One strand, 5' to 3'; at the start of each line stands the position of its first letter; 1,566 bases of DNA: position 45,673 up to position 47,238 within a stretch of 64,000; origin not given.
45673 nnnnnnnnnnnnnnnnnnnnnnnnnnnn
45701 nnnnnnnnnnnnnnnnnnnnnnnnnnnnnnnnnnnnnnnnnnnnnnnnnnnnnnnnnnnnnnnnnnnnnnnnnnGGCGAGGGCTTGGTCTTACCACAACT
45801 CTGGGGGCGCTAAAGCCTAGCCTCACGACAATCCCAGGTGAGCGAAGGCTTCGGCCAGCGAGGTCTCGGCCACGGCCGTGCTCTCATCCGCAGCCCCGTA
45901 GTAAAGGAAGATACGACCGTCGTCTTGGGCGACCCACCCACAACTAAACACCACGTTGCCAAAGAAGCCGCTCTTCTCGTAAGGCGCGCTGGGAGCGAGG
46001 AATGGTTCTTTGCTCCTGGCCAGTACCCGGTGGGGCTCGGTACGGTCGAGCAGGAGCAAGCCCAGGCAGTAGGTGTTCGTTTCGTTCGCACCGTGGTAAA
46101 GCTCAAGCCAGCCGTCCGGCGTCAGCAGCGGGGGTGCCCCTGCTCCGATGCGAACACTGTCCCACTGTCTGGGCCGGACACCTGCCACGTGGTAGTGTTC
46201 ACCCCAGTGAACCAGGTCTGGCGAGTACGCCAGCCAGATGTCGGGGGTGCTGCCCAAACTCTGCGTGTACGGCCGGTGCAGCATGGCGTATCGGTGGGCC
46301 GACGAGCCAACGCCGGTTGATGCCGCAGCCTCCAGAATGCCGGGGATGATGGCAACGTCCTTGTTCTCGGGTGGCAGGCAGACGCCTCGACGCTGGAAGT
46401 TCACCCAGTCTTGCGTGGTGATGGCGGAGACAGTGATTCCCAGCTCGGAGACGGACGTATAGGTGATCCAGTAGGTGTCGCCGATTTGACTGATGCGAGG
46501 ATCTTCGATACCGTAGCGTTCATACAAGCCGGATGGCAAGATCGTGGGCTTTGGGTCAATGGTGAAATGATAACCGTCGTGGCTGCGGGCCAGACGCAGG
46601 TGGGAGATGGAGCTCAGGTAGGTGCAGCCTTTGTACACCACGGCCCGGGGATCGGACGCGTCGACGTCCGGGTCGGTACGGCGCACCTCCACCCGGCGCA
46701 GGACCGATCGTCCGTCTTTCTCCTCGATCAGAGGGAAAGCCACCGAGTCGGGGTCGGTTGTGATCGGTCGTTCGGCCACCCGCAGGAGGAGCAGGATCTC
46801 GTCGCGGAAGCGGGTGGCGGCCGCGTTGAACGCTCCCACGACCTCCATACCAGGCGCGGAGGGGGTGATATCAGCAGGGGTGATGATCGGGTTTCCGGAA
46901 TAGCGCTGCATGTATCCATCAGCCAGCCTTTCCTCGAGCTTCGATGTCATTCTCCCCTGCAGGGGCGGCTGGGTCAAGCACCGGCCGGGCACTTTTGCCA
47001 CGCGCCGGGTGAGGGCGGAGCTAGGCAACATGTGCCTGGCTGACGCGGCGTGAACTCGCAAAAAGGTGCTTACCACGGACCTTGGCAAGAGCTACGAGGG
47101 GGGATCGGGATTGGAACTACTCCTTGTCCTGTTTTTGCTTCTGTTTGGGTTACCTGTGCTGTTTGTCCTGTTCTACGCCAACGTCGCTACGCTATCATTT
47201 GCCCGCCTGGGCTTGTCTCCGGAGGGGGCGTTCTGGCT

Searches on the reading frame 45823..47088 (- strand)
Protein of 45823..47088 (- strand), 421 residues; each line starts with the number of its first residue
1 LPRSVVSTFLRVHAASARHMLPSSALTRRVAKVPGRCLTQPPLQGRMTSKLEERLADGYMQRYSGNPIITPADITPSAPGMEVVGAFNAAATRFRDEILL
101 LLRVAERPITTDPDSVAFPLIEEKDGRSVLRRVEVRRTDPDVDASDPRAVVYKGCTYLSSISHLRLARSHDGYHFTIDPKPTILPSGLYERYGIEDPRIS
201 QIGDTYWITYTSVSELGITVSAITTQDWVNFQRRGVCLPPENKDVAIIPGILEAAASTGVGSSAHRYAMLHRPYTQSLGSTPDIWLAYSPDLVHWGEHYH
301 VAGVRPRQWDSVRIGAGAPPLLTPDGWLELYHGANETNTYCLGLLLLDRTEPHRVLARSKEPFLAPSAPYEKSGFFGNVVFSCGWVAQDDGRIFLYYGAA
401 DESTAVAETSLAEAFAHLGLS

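Call 34: search_protein_families(library=pfam, proteins=[window:45823-47088:-])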
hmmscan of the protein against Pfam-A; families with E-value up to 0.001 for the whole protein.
window:45823-47088:- (421 aa): 1 family
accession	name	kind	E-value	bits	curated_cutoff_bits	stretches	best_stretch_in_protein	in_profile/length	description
PF04041.19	Glyco_hydro_130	-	3.1e-51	174.7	26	1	156-413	59-313/320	beta-1,4-mannooligosaccharide phosphorylase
